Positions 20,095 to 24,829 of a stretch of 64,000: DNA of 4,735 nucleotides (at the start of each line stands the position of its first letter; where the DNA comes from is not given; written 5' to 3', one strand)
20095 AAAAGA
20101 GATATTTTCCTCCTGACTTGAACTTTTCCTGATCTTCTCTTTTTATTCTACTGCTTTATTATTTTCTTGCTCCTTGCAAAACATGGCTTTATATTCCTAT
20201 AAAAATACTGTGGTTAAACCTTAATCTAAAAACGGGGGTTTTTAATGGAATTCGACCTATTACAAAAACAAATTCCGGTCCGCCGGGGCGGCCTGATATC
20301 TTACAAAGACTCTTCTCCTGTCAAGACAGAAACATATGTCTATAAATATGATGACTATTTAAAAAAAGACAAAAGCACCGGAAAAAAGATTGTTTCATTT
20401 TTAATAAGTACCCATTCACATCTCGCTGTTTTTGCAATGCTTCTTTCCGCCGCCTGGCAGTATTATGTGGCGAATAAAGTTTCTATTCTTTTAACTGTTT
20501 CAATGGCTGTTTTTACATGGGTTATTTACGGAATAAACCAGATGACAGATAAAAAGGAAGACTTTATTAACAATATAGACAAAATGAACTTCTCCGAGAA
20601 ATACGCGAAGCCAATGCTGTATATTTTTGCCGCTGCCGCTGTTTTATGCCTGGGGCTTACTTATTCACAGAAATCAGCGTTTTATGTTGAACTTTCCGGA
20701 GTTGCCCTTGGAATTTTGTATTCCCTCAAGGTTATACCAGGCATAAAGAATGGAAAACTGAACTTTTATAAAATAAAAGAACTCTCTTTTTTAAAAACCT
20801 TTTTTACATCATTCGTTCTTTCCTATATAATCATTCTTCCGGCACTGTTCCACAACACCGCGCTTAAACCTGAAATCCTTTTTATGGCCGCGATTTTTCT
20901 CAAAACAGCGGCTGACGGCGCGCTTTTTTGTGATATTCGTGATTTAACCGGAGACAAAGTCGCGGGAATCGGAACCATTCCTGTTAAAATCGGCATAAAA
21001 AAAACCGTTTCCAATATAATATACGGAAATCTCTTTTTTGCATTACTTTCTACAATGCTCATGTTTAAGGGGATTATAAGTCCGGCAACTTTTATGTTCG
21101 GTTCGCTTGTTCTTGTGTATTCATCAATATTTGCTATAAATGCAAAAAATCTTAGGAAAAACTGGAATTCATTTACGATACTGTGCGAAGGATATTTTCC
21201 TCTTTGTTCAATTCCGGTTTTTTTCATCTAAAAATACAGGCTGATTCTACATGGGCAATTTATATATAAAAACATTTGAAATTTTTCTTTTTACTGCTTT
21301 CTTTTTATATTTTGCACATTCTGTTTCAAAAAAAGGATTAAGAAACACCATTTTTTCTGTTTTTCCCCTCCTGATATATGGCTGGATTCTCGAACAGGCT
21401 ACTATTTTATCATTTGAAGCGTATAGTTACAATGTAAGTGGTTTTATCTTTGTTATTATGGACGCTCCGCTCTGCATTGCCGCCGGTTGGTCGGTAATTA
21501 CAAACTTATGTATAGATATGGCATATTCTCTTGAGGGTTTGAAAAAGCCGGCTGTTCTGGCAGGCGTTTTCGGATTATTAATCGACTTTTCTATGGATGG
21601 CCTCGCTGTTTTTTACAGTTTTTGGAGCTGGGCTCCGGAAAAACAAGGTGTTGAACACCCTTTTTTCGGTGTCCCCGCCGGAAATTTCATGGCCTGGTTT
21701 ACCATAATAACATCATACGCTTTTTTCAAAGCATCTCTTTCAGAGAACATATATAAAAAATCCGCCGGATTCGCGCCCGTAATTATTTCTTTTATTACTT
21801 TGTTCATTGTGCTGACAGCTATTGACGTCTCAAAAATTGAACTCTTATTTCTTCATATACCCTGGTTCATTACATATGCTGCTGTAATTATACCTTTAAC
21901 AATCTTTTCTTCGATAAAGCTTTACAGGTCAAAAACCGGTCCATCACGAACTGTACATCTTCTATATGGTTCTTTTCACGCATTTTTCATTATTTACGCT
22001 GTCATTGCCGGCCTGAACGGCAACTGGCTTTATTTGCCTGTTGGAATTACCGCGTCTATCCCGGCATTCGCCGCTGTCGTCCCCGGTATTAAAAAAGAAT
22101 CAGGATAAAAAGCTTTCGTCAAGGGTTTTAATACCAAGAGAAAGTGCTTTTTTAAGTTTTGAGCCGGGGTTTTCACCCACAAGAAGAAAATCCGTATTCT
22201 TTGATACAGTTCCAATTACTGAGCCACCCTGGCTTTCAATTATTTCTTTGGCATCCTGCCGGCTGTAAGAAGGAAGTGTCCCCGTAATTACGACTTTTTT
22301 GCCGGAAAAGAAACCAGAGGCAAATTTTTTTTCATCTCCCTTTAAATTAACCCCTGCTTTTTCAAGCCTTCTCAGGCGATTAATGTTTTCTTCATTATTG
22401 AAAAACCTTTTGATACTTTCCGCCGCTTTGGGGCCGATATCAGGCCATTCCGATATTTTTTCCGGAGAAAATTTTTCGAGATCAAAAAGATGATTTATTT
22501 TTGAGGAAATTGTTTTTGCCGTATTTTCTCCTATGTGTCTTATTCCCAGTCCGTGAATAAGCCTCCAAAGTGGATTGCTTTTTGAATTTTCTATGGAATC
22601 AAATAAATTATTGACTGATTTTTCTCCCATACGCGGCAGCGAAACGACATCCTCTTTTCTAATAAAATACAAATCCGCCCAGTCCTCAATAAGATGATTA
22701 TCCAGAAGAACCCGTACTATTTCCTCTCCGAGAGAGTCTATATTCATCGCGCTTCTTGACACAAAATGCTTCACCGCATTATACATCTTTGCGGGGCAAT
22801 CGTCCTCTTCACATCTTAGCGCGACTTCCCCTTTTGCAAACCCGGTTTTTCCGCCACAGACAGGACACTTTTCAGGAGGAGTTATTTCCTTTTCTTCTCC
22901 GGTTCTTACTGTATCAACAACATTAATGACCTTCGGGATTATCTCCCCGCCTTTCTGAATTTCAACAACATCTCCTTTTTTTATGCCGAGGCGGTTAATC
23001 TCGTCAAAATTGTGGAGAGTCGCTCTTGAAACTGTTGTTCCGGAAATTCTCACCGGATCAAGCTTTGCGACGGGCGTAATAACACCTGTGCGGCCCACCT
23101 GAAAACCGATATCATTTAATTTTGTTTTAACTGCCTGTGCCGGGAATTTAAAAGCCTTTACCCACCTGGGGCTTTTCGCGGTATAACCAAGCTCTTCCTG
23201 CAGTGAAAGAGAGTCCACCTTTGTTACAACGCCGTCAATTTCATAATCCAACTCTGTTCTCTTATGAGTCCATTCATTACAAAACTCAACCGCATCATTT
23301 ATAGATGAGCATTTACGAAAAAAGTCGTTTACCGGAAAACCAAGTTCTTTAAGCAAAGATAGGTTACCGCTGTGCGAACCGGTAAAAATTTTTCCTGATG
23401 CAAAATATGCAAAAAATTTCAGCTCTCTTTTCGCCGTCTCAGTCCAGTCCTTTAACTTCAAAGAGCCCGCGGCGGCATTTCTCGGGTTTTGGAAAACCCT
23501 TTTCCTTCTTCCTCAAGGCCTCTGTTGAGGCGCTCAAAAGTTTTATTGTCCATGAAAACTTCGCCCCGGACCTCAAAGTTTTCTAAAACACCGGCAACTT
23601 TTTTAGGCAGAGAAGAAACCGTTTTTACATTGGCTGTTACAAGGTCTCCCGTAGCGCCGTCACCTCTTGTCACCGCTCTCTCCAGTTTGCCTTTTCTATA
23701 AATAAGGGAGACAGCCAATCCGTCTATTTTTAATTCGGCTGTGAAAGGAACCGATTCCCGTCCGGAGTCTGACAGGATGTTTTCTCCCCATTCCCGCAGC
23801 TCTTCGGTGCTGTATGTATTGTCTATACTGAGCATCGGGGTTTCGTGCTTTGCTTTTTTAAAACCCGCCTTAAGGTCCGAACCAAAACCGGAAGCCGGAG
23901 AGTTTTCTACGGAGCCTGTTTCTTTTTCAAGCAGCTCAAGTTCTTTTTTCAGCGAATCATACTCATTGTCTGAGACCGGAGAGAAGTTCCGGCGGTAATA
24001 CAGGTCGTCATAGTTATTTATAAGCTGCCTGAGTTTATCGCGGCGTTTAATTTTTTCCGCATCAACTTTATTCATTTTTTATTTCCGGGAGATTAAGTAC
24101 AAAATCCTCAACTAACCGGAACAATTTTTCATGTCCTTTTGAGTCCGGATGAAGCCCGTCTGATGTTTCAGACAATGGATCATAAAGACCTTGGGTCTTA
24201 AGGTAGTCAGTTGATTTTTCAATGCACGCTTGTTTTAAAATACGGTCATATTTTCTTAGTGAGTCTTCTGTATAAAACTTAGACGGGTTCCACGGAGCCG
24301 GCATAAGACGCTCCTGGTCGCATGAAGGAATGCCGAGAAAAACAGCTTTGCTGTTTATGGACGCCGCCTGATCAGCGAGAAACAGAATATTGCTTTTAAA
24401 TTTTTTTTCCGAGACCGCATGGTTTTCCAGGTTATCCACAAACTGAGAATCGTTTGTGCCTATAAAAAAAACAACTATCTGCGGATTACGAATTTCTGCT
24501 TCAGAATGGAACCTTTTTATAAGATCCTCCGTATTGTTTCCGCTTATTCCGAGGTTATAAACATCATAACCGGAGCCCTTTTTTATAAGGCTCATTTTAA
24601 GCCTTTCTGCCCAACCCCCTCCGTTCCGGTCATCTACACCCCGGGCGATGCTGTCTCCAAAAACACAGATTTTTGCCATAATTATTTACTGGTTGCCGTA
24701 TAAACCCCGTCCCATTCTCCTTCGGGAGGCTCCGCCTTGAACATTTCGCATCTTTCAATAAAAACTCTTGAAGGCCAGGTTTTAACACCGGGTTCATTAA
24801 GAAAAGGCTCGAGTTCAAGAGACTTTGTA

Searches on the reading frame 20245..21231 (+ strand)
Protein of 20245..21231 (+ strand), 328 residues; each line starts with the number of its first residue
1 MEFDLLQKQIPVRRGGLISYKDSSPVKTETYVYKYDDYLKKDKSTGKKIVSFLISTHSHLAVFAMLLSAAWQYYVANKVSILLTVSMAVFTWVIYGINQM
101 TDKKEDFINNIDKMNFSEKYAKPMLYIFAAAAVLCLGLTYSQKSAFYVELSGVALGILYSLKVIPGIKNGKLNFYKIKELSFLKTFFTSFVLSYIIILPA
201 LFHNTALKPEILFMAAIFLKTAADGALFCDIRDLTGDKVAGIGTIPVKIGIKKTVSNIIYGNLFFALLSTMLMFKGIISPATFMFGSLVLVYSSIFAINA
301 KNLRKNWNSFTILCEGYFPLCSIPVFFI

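Call 17: search_protein_families(library=pfam, proteins=[window:20245-21231:+], max_evalue=0.00001)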
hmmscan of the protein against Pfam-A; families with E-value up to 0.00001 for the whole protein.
window:20245-21231:+ (328 aa): 1 family
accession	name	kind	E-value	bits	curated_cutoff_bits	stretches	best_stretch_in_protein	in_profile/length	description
PF01040.23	UbiA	-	5.6e-14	52.5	34.2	1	64-309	4-243/250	UbiA prenyltransferase family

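Call 21: search_protein_families(library=ncbifam, proteins=[window:20245-21231:+], max_evalue=0.001)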
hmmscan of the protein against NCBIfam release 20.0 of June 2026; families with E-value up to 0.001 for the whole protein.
window:20245-21231:+ (328 aa): 7 families
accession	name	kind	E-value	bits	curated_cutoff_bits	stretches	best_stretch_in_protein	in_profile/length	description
TIGR01476.1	chlor_syn_BchG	subfamily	4e-07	29.8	212.3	1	69-290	27-243/283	(bacterio)chlorophyll synthase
NF010117.0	PRK13591.1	equivalog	6.9e-07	28.6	238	1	76-298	56-263/307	prenyltransferase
NF009525.0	PRK12887.1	equivalog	1.8e-05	24.2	226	1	60-277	34-250/310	homogentisate phytyltransferase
NF009523.0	PRK12884.1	equivalog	1.8e-05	24.1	269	1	57-306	15-249/279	prenyltransferase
NF009608.0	PRK13105.1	equivalog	0.00013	21.3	217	0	177-313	136-273/291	prenyltransferase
NF010119.0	PRK13595.1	equivalog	0.00014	21.5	248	1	73-273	42-230/292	prenyltransferase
NF005742.0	PRK07566.1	equivalog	0.00034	19.8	313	1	80-276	66-258/315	chlorophyll synthase ChlG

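Call 54: find_homologous_proteins(query=window:20245-21231:+, max_evalue=0.00001)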
Query window:20245-21231:+ (328 aa): 2 proteins with E <= 0.00001 among 3461 candidates.
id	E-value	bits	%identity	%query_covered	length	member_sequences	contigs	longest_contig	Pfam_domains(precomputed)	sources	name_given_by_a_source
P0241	2.7e-209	712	100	100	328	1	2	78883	PF01040.24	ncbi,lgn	ncbi:MAG: UbiA family prenyltransferase [Fibrobacterota bacterium]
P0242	9.9e-13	66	30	51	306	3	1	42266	PF01040.24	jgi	jgi:4-hydroxybenzoate polyprenyltransferase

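Call 56: find_encoding_contigs(protein=P0242, flank=8000, max_places=2)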
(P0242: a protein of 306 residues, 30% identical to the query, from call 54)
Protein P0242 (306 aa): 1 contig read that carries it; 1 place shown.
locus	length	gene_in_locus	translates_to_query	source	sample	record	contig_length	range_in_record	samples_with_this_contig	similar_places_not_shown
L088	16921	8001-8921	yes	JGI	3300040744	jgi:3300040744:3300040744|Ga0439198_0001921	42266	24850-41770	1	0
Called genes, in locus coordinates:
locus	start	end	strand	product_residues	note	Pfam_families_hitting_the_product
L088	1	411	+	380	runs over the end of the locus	PF08495:FIST, PF10442:FIST_C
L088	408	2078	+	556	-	PF00989:PAS (weak), PF13188:PAS_8 (weak), PF13185:GAF_2 (weak), PF00512:HisKA (faint), PF02518:HATPase_c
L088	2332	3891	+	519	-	PF01935:DUF87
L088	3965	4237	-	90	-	-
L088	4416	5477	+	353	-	PF27233:MJ0711_N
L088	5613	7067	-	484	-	PF00209:SNF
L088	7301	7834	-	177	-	-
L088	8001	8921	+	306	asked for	PF01040:UbiA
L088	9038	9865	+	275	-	PF25213:HVO_A0261_N, PF08350:FilR1_middle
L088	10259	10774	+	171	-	-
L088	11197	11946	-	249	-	PF01061:ABC2_membrane, PF12698:ABC2_membrane_3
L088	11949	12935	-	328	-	PF13175:AAA_15 (faint), PF00005:ABC_tran, PF13304:AAA_21 (weak), PF13732:DrrA1-3_C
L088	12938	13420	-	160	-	PF03551:PadR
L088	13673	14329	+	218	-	PF06736:TMEM175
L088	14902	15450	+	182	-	PF03350:UPF0114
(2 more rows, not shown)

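Call 61: search_protein_representatives(protein=window:20245-21231:+)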
Query: 328 residues. Proteins with E-value up to 0.001 (for the whole library): 624; up to 1e-10: 100; up to 1e-30: 1. The best 150 are listed.
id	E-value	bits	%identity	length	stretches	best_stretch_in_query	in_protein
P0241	8.5e-210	711.6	100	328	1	1-328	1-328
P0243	1.4e-22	96.7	31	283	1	48-311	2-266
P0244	9.2e-21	90.7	28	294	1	56-310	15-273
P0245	2.7e-20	89.2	30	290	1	50-298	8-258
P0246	1.7e-19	86.5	27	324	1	48-293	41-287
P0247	6.4e-19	84.7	30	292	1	75-308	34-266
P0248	1.9e-18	83.1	31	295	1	59-292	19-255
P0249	2.8e-18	82.6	31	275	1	47-298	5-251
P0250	5.0e-18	81.7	29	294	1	58-298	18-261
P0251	5.7e-18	81.6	34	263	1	75-278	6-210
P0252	1.3e-17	80.3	29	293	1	54-322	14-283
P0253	5.7e-17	78.3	32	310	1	90-283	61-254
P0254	1.2e-16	77.2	30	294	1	58-276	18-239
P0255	1.5e-16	76.9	31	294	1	81-311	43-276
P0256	1.8e-16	76.7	28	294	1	70-312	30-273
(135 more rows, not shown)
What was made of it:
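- Tried and rejected: It is nearly an orphan: one weak hit in the indexed search (call 54), and 31% identity at best among 1.84 billion representatives (call 61).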

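Call 62: search_protein_families(library=ncbifam, proteins=[P0243, P0244, P0245, P0246, P0247, P0248, P0249, P0250, P0252, P0254], max_evalue=1e-10)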
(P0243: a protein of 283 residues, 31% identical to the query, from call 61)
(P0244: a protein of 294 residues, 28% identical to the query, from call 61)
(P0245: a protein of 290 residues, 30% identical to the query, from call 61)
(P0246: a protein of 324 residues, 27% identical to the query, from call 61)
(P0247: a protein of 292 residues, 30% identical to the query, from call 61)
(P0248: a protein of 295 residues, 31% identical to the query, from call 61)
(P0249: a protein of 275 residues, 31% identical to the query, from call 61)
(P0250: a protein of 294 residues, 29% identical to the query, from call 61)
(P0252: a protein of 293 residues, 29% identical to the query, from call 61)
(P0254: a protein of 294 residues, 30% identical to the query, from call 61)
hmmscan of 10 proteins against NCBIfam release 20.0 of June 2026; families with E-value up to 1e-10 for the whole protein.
P0243 (283 aa): 2 families
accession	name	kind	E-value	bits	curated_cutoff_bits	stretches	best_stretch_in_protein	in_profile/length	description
NF010117.0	PRK13591.1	equivalog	1e-13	51.1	238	1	8-246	34-261/307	prenyltransferase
NF009516.0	PRK12875.1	equivalog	3e-11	42.9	205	1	33-241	55-249/292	prenyltransferase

P0244 (294 aa): 3 families
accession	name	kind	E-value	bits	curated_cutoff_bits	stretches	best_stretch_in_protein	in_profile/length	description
NF009521.0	PRK12882.1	equivalog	6.7e-15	55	296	1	134-262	125-247/280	geranylgeranylglycerol-phosphate geranylgeranyltransferase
NF010117.0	PRK13591.1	equivalog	3.2e-13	49.4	238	1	20-251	41-262/307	prenyltransferase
NF009523.0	PRK12884.1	equivalog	1.2e-11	44.3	269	1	133-258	122-240/279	prenyltransferase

P0245 (290 aa): 2 families
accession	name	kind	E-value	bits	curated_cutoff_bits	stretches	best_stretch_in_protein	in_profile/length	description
NF010117.0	PRK13591.1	equivalog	4.5e-19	68.7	238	1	12-265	34-274/307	prenyltransferase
NF009523.0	PRK12884.1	equivalog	1.5e-11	44.1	269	1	42-256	43-245/279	prenyltransferase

P0246 (324 aa): 2 families
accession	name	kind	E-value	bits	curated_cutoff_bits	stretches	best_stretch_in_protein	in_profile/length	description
NF009523.0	PRK12884.1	equivalog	7.9e-11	41.7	269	0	136-305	95-263/279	prenyltransferase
NF009522.0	PRK12883.1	equivalog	8.4e-11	41.9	353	1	90-289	56-241/279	geranylgeranylglycerol-phosphate geranylgeranyltransferase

P0247 (292 aa): 5 families
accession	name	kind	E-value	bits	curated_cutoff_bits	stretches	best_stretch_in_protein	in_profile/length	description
NF010117.0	PRK13591.1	equivalog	2.8e-23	82.5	238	1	13-291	34-306/307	prenyltransferase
NF009513.0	PRK12872.1-3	equivalog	1.2e-18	67.7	288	1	27-256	42-260/293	prenyltransferase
NF009523.0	PRK12884.1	equivalog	1.1e-17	64.2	269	1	20-235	20-222/279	prenyltransferase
NF009521.0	PRK12882.1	equivalog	1.4e-12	47.5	296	1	35-245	32-232/280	geranylgeranylglycerol-phosphate geranylgeranyltransferase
NF009512.0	PRK12872.1-1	equivalog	3.2e-12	46.6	278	1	39-236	40-243/303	geranylgeranylglycerol-phosphate geranylgeranyltransferase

P0248 (295 aa): 1 family
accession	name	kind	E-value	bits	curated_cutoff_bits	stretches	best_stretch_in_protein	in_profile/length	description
NF010117.0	PRK13591.1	equivalog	8.6e-11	41.5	238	0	45-260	65-266/307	prenyltransferase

P0249 (275 aa): 1 family
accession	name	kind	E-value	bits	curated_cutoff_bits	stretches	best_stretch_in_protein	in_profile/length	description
NF010117.0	PRK13591.1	equivalog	2e-24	86.2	238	1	37-253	59-268/307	prenyltransferase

P0250 (294 aa): 1 family
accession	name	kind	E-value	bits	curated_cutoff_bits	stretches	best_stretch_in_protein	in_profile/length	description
NF009521.0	PRK12882.1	equivalog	2.6e-11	43.3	296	1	135-249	124-234/280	geranylgeranylglycerol-phosphate geranylgeranyltransferase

P0252 (293 aa): 2 families
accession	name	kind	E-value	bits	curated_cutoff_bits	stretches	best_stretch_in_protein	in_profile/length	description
NF010117.0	PRK13591.1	equivalog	6.4e-17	61.6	238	1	40-279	60-292/307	prenyltransferase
NF009523.0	PRK12884.1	equivalog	6.6e-14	51.8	269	1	44-264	43-246/279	prenyltransferase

P0254 (294 aa): 1 family
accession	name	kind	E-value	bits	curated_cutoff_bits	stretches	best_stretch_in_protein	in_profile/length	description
NF010117.0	PRK13591.1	equivalog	3.8e-17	62.3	238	1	34-244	54-251/307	prenyltransferase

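Call 70: search_solved_structures(query=window:20245-21231:+, max_evalue=1)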
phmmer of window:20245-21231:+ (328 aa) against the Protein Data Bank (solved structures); distinct sequences matched with E-value up to 1: 0.
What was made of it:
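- Tried and rejected: Its nearest relatives match no curated family (call 62), and it has no PDB relative (call 70).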

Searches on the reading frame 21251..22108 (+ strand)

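Call 17: search_protein_families(library=pfam, proteins=[window:21251-22108:+], max_evalue=0.00001)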
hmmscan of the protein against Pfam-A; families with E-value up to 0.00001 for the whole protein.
window:21251-22108:+ (285 aa): 1 family
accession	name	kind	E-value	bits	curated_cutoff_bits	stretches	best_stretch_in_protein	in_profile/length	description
PF04240.17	Caroten_synth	-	1.8e-10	41.5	25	1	13-193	9-191/209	Carotenoid biosynthesis protein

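Call 21: search_protein_families(library=ncbifam, proteins=[window:21251-22108:+], max_evalue=0.001)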
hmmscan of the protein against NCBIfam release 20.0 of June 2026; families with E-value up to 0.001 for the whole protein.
window:21251-22108:+ (285 aa): 0 families

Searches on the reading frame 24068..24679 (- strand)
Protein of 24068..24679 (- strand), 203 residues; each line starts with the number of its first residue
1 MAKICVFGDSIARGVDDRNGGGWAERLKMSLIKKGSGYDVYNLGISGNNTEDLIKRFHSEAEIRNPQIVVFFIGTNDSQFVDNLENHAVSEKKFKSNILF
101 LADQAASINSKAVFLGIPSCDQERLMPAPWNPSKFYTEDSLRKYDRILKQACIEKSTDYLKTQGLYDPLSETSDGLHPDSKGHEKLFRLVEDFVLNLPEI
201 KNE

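Call 17: search_protein_families(library=pfam, proteins=[window:24068-24679:-], max_evalue=0.00001)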
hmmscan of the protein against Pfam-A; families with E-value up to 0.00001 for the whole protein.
window:24068-24679:- (203 aa): 3 families
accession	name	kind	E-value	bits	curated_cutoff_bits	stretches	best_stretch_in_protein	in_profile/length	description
PF13472.12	Lipase_GDSL_2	-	2.5e-21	77.4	32.9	1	6-184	1-177/178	GDSL-like Lipase/Acylhydrolase family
PF00657.28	Lipase_GDSL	-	1.3e-18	68.3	23.6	1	4-189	1-207/208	GDSL-like Lipase/Acylhydrolase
PF04311.20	DUF459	-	5.2e-08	32.9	27.2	1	3-141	1-140/197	Protein of unknown function (DUF459)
